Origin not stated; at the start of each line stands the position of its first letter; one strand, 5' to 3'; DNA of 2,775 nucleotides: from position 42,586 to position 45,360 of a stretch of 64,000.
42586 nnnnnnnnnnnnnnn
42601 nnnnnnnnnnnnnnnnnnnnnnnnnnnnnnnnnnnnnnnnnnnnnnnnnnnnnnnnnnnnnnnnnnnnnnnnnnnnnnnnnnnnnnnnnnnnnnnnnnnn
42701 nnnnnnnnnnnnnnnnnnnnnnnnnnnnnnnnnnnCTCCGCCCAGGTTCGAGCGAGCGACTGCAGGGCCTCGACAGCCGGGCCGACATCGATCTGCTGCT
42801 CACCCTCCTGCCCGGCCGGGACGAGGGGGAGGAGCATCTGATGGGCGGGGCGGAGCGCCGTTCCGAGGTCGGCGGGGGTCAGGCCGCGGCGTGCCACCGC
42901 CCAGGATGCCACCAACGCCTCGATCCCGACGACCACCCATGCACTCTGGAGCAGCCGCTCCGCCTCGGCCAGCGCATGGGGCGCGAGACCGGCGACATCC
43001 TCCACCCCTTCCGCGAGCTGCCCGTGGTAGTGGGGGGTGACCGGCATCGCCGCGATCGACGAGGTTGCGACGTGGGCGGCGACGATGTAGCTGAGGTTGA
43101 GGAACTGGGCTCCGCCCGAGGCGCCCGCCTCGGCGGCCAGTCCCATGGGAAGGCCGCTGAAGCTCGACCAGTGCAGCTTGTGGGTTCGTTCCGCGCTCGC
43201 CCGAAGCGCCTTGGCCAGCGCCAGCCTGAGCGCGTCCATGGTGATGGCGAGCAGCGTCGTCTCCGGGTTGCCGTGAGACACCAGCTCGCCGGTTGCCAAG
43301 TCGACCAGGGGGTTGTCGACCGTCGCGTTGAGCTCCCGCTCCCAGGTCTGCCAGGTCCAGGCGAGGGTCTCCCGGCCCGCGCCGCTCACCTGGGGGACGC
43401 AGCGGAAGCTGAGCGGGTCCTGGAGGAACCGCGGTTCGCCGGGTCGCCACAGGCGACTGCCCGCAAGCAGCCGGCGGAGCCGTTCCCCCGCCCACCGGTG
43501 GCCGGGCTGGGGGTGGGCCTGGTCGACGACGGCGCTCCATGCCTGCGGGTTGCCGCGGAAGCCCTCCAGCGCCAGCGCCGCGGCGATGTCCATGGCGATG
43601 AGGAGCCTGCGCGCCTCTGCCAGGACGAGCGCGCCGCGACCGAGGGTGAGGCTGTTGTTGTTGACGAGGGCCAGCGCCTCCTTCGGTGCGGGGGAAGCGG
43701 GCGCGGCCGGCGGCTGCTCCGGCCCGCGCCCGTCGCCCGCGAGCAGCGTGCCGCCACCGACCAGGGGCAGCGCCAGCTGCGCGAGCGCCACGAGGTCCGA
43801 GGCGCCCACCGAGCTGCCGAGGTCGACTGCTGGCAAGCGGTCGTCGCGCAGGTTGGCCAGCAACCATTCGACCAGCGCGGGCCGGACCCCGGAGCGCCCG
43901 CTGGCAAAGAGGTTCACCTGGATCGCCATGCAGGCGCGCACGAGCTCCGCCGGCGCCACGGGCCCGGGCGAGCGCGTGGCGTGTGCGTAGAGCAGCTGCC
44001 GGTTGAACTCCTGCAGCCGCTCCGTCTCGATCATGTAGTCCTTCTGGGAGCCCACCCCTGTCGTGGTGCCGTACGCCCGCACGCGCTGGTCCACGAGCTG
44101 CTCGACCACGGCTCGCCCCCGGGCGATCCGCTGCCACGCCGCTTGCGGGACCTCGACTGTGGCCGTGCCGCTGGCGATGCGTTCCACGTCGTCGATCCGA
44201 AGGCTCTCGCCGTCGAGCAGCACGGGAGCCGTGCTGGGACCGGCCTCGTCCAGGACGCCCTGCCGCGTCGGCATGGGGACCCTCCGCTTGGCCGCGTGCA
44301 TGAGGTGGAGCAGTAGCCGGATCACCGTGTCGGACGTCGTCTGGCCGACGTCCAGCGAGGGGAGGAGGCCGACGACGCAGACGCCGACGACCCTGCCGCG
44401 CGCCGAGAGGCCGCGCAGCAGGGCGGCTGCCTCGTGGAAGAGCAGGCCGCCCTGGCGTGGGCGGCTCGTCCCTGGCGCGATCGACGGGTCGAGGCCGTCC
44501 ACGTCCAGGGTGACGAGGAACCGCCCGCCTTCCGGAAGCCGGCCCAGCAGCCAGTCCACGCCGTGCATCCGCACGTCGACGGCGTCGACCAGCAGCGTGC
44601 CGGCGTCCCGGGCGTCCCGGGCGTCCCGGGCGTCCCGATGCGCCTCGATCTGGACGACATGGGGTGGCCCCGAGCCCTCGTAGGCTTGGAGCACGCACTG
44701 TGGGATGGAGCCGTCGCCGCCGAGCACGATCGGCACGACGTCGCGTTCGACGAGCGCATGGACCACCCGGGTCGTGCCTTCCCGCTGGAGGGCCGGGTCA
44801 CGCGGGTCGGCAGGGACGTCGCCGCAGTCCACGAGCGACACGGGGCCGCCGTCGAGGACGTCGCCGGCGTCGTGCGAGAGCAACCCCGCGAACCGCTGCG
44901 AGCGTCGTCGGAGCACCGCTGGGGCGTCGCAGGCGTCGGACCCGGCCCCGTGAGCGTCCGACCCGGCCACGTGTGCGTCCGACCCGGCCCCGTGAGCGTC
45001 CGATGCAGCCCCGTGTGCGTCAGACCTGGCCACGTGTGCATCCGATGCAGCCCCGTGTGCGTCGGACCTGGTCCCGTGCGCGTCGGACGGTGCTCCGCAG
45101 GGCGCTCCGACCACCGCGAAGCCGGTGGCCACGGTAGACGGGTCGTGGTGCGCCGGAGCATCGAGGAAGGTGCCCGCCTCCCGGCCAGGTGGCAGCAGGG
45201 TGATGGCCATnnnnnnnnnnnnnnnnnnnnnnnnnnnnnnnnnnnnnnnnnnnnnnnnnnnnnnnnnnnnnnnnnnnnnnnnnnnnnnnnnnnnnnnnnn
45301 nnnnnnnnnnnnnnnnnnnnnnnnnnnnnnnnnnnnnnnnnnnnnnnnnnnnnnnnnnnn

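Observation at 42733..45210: Single ORF fusing an arginase/formiminoglutamase-family domain to a histidine-ammonia-lyase-family domain with a degenerate MIO motif and a 21-bp x7 coding repeat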

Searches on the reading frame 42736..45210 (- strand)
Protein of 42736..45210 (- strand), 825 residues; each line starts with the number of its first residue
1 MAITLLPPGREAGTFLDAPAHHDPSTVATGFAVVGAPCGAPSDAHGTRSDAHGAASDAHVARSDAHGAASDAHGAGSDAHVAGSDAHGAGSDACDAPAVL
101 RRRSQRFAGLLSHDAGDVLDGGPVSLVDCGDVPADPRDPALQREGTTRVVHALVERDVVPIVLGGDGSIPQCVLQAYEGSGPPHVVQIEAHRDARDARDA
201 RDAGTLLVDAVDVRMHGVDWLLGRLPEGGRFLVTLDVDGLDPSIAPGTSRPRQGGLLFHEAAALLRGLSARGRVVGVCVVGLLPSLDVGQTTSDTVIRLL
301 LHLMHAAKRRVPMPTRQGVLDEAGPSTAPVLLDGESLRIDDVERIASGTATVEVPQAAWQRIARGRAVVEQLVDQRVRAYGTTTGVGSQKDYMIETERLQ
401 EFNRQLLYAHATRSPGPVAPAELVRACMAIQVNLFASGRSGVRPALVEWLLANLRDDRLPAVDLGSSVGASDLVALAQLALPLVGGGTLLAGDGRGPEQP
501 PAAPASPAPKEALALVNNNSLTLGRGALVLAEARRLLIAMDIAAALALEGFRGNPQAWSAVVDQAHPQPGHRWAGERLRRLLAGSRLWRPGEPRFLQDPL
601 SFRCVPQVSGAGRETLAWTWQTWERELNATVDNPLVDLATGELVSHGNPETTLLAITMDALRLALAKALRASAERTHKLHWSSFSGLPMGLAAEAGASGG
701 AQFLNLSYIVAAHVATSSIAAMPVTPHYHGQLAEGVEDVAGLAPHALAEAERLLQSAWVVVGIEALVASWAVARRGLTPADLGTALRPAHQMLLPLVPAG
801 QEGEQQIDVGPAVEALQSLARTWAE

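Call 4: search_protein_families(library=pfam, proteins=[window:42736-45210:-], max_evalue=0.01)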
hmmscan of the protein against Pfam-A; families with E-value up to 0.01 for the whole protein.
window:42736-45210:- (825 aa): 2 families
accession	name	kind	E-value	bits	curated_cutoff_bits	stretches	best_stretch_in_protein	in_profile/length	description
PF00221.24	Lyase_aromatic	-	7.4e-102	341.9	27.3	1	337-776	1-448/466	Aromatic amino acid lyase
PF00491.26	Arginase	-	3.8e-30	105.7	22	2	199-304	168-278/280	Arginase family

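Call 5: find_homologous_proteins(query=window:42736-45210:-, max_evalue=1e-10)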
Query window:42736-45210:- (825 aa): 18 proteins with E <= 1e-10 among 8000 candidates.
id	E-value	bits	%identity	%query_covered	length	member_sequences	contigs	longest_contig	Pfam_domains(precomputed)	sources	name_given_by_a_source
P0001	0.0e+0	1784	99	100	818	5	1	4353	PF00221.25,PF00491.27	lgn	-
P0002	0.0e+0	1316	78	100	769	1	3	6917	PF00221.25,PF00491.27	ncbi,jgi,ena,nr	ncbi:MAG TPA: aromatic amino acid lyase [Actinomycetota bacterium]|nr:aromatic amino acid lyase [Act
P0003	0.0e+0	1289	76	100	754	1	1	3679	PF00221.25,PF00491.27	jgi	-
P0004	1.1e-289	981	90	61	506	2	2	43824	PF00221.25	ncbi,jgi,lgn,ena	-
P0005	9.7e-138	479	48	60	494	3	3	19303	PF00221.25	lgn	-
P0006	4.1e-136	473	53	58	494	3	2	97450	PF00221.25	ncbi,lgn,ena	-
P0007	1.0e-129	452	51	58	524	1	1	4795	PF00221.25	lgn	-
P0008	4.6e-129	450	51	59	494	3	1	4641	PF00221.25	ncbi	-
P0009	6.7e-129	450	50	60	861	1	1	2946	PF00221.25,PF00384.28,PF01568.28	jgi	jgi:histidine ammonia-lyase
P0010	9.7e-53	198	37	48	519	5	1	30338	PF00221.25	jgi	jgi:histidine ammonia-lyase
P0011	9.5e-52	194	36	55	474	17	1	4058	PF00221.25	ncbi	-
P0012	4.4e-47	179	35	59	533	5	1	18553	PF00221.25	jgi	jgi:histidine ammonia-lyase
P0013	2.4e-43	167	34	52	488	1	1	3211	PF00221.25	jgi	jgi:histidine ammonia-lyase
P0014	5.7e-43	165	36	56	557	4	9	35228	PF00221.25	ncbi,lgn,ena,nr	ncbi:MAG: histidine ammonia-lyase [Chloroflexi bacterium]|nr:histidine ammonia-lyase [Chloroflexota 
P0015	8.7e-43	165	34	57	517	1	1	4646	PF00221.25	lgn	-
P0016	2.4e-36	144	32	53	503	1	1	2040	PF00221.25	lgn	-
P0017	8.1e-34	135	34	52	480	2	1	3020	PF00221.25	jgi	jgi:histidine ammonia-lyase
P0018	2.2e-27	114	32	52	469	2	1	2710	PF00221.25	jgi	jgi:histidine ammonia-lyase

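Call 6: search_solved_structures(query=window:42736-45210:-, show_alignments=2)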
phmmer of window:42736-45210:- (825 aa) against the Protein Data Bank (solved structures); distinct sequences matched with E-value up to 0.001: 101 (the best 60 are shown).
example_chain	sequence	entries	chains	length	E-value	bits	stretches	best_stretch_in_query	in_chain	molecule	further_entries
6s7j_A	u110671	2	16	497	4.5e-41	144.2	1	330-802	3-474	Uncharacterized protein | ergothionase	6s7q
6v6h_A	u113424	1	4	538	1.3e-38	136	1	330-769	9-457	Histidine ammonia-lyase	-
9eq5_A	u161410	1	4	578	1.8e-38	135.5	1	355-771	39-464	Histidine ammonia-lyase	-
7tqr_A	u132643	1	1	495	9.3e-38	133.2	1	330-779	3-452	Probable histidine ammonia-lyase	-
2ohy_A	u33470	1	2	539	9.8e-37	129.8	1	326-798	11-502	Tyrosine aminomutase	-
3kdy_A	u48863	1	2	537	1e-36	129.7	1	326-798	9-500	Histidine ammonia-lyase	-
2rjr_A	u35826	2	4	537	1.1e-36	129.7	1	326-798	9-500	Tyrosine aminomutase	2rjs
3kdz_A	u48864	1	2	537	3.5e-36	128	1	326-798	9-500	Histidine ammonia-lyase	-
2qve_A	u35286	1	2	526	5.2e-36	127.4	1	329-798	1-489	Tyrosine Aminomutase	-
1eb4_A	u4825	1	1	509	2.4e-32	115.3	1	345-777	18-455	HISTIDINE AMMONIA-LYASE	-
1gkj_A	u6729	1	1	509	2.7e-32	115.1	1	345-777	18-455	HISTIDINE AMMONIA-LYASE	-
1gk2_A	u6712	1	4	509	3.1e-32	114.9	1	345-777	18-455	HISTIDINE AMMONIA-LYASE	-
1gkm_B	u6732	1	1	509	3.9e-32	114.6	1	345-777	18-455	Histidine ammonia-lyase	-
1gk3_A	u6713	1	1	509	2e-31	112.3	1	345-777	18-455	HISTIDINE AMMONIA-LYASE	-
1b8f_A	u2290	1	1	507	2.5e-31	112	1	345-777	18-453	Histidine ammonia-lyase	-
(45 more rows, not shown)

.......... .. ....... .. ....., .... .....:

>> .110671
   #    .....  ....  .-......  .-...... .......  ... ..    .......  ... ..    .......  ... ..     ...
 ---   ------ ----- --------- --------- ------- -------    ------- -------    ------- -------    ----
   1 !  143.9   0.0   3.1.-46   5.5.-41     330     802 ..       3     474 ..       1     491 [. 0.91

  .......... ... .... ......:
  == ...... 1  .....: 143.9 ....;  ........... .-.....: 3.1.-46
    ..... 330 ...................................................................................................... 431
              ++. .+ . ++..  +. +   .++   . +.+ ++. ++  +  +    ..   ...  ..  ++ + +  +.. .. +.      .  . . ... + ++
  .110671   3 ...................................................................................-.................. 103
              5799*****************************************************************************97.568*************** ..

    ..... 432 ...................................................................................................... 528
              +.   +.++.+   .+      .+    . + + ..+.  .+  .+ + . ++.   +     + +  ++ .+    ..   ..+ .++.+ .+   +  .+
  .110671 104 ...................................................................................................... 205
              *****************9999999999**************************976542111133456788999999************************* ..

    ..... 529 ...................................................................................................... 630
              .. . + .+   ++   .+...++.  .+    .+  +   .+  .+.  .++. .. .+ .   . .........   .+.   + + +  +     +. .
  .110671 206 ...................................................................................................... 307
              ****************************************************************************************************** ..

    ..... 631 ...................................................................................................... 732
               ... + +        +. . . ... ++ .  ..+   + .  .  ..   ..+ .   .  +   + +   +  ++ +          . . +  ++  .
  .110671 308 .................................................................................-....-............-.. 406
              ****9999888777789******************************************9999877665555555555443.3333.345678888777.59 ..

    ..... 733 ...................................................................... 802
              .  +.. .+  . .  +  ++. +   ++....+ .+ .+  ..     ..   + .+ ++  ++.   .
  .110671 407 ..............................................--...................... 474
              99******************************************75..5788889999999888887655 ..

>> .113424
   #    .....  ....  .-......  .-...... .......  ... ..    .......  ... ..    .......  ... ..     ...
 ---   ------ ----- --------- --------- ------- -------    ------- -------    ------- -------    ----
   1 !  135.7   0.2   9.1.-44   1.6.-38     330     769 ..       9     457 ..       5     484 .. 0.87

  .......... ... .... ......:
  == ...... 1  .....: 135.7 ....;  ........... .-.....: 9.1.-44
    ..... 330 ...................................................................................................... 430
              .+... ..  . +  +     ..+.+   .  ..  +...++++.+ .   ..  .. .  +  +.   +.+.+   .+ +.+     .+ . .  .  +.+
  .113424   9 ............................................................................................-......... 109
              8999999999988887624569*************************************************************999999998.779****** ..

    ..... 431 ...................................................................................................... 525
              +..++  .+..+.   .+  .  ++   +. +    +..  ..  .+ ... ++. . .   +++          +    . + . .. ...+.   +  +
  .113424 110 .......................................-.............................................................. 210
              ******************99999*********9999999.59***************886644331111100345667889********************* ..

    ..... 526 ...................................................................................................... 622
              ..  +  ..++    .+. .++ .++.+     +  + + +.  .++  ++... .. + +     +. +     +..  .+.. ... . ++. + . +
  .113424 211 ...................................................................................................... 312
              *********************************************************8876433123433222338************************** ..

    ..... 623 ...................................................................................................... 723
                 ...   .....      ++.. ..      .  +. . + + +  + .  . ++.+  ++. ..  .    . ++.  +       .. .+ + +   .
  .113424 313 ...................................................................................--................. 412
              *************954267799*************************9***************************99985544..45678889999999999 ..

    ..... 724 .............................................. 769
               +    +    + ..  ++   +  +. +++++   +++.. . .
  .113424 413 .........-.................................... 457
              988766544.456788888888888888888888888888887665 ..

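Call 9: find_encoding_contigs(protein=P0004, flank=10000, max_places=3)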
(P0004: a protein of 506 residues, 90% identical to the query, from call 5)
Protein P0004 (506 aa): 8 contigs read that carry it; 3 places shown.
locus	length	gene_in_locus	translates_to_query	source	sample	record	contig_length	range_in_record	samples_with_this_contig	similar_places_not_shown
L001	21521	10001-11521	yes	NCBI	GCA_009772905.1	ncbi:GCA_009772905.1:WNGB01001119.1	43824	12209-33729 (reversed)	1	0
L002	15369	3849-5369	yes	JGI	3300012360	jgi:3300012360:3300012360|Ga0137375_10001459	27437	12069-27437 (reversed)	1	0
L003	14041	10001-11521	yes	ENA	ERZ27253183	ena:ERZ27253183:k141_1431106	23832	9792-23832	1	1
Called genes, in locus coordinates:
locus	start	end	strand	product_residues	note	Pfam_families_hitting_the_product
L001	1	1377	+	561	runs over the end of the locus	PF00496:SBP_bac_5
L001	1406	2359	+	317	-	PF19300:BPD_transp_1_N, PF00528:BPD_transp_1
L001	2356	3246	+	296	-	PF00528:BPD_transp_1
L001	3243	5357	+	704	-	PF00005:ABC_tran, PF02463:SMC_N (faint), PF13191:AAA_16 (faint), PF13401:AAA_22 (faint), PF13304:AAA_21 (weak), PF08352:oligo_HPY, PF00005:ABC_tran, PF08352:oligo_HPY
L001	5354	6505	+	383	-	PF08240:ADH_N, PF16912:Glu_dehyd_C, PF00107:ADH_zinc_N, PF13602:ADH_zinc_N_2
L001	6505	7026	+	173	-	PF08714:Fae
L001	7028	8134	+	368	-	PF02746:MR_MLE_N (weak), PF13378:MR_MLE_C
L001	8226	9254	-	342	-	PF00356:LacI, PF00532:Peripla_BP_1, PF13407:Peripla_BP_4, PF13377:Peripla_BP_3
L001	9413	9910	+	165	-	PF05995:CDO_I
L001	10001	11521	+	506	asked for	PF00221:Lyase_aromatic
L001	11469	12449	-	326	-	PF08450:SGL, PF01436:NHL (faint)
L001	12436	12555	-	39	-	-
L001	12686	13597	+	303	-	PF00296:Bac_luciferase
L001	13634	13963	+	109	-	PF04993:TfoX_N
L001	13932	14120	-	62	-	-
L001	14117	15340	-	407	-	PF20706:GT4-conflict (weak), PF13439:Glyco_transf_4, PF13579:Glyco_trans_4_4, PF00534:Glycos_transf_1, PF13692:Glyco_trans_1_4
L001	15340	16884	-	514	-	PF27530:HMA_AllF_N, PF02629:CoA_binding (faint), PF00549:Ligase_CoA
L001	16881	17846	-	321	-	PF00696:AA_kinase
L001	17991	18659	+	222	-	-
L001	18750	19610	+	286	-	PF04909:Amidohydro_2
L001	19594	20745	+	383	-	PF04055:Radical_SAM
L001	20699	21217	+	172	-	PF00583:Acetyltransf_1, PF21926:FeeM (faint), PF13508:Acetyltransf_7, PF13673:Acetyltransf_10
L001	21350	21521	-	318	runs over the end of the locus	PF00586:AIRS, PF02769:AIRS_C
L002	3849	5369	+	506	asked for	PF00221:Lyase_aromatic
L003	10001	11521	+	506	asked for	PF00221:Lyase_aromatic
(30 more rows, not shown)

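Call 10: find_encoding_contigs(protein=P0002, flank=10000, max_places=3)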
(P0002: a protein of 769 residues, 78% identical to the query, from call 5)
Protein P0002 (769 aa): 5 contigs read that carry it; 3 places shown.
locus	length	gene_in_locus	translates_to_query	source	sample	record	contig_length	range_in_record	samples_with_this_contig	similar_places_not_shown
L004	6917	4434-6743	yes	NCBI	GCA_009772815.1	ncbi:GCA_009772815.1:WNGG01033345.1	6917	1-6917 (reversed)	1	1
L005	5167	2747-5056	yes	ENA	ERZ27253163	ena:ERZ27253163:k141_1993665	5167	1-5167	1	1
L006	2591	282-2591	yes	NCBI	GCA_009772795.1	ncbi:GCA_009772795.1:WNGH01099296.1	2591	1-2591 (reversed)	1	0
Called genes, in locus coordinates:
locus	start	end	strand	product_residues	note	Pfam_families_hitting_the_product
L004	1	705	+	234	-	PF13378:MR_MLE_C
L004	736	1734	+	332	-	PF08240:ADH_N, PF00107:ADH_zinc_N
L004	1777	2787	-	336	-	PF00356:LacI, PF00532:Peripla_BP_1, PF13407:Peripla_BP_4 (weak), PF13377:Peripla_BP_3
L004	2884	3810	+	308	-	-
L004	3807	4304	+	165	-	PF05995:CDO_I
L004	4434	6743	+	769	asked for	PF00491:Arginase, PF00221:Lyase_aromatic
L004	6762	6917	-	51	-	?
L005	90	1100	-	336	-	PF00356:LacI, PF00532:Peripla_BP_1, PF13407:Peripla_BP_4 (weak), PF13377:Peripla_BP_3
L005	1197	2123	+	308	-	-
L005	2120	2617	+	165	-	PF05995:CDO_I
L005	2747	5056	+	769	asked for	PF00491:Arginase, PF00221:Lyase_aromatic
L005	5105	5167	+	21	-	?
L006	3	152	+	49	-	?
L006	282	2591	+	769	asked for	PF00491:Arginase, PF00221:Lyase_aromatic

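Call 33: find_encoding_contigs(protein=P0003, flank=10000, max_places=2)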
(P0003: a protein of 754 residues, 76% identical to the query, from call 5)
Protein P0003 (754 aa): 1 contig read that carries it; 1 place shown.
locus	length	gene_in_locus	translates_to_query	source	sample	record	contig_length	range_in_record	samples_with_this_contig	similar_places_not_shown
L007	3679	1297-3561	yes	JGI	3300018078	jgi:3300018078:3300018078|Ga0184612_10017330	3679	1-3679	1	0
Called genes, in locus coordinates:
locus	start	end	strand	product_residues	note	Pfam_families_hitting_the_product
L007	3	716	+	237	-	?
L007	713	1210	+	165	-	PF05995:CDO_I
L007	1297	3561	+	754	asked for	PF00491:Arginase, PF00221:Lyase_aromatic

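Call 34: find_encoding_contigs(protein=P0001, flank=10000, max_places=3)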
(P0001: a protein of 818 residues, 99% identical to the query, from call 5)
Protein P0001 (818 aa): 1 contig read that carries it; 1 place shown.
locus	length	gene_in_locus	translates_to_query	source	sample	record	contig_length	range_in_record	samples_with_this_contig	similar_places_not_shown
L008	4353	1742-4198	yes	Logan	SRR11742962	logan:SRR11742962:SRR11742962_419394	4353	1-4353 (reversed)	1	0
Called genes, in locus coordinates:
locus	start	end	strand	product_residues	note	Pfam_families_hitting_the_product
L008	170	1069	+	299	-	-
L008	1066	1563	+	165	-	PF05995:CDO_I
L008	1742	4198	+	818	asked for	PF00491:Arginase, PF00221:Lyase_aromatic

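Call 35: find_encoding_contigs(protein=P0006, flank=10000, max_places=2)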
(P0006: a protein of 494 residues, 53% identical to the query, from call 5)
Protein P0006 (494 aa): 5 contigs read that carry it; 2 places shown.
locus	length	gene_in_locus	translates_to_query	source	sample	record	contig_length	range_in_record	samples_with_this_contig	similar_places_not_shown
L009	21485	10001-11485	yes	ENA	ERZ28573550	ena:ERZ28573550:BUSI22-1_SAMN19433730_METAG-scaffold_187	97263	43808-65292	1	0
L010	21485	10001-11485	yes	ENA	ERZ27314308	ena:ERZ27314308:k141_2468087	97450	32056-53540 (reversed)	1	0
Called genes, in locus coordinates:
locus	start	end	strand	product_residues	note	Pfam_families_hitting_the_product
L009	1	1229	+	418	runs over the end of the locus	PF01547:SBP_bac_1, PF13416:SBP_bac_8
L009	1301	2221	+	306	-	PF00528:BPD_transp_1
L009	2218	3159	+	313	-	PF00528:BPD_transp_1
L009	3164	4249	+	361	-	PF03193:RsgA_GTPase (faint), PF00005:ABC_tran, PF13304:AAA_21 (faint), PF17912:OB_MalK, PF08402:TOBE_2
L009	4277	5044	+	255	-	PF01261:AP_endonuc_2 (weak)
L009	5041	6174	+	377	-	PF01408:GFO_IDH_MocA, PF22725:GFO_IDH_MocA_C3, PF02894:GFO_IDH_MocA_C (weak)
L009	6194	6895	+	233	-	PF00702:Hydrolase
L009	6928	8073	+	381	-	PF07690:MFS_1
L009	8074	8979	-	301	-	PF00487:FA_desaturase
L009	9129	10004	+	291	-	PF13560:HTH_31 (weak), PF01381:HTH_3, PF12844:HTH_19 (weak), PF13443:HTH_26 (weak)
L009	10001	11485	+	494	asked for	PF00221:Lyase_aromatic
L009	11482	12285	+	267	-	PF12974:Phosphonate-bd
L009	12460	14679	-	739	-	PF00141:peroxidase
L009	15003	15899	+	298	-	PF00126:HTH_1, PF03466:LysR_substrate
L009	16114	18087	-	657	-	PF04851:ResIII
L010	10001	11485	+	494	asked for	PF00221:Lyase_aromatic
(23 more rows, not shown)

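Call 42: search_protein_families(library=ncbifam, proteins=[window:42736-45210:-], max_evalue=0.001)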
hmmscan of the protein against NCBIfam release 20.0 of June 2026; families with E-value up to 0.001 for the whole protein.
window:42736-45210:- (825 aa): 12 families
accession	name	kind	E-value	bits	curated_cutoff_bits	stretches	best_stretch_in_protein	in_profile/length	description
NF006871.0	PRK09367.1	subfamily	7.5e-78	262.4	524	1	330-798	4-473/505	histidine ammonia-lyase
TIGR01225.1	hutH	equivalog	3.3e-72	243.6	539.15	1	330-775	1-449/506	histidine ammonia-lyase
TIGR03832.1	Tyr_2_3_mutase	equivalog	1.7e-48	165.5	501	2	332-587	1-262/507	tyrosine 2,3-aminomutase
TIGR04475.1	Phe_D_beta_mut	equivalog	3.8e-40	138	800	2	333-588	6-266/510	phenylalanine aminomutase (D-beta-phenylalanine forming)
NF041222.1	BagA_FevW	exception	1.1e-39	136.4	1000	2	332-587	3-264/529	bagremycin/ferroverdin biosynthesis tyrosine ammonia-lyase BagA/FevW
TIGR01226.1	phe_am_lyase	equivalog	4.3e-39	134.4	519.15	1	328-728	31-455/680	phenylalanine ammonia-lyase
NF053541.1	FlxA_rubin_TAL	equivalog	2.2e-33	115.4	700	1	338-675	2-355/498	flexirubin biosynthesis tyrosine ammonia-lyase FlxA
NF002564.0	PRK02190.1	subfamily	6.7e-19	68.2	302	2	232-306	227-300/307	agmatinase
TIGR01227.1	hutG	equivalog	1.1e-17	64.3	229.15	2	232-304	234-306/307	formimidoylglutamase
TIGR01230.1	agmatinase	equivalog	3e-17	63.1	174.3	2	232-305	201-274/275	agmatinase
TIGR04473.1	taxol_Phe_23mut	exception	7e-17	60.9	1250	1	362-743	62-465/687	phenylalanine aminomutase (L-beta-phenylalanine forming)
TIGR01229.1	rocF_arginase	equivalog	1.1e-10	41.3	227.6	1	232-300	221-291/300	arginase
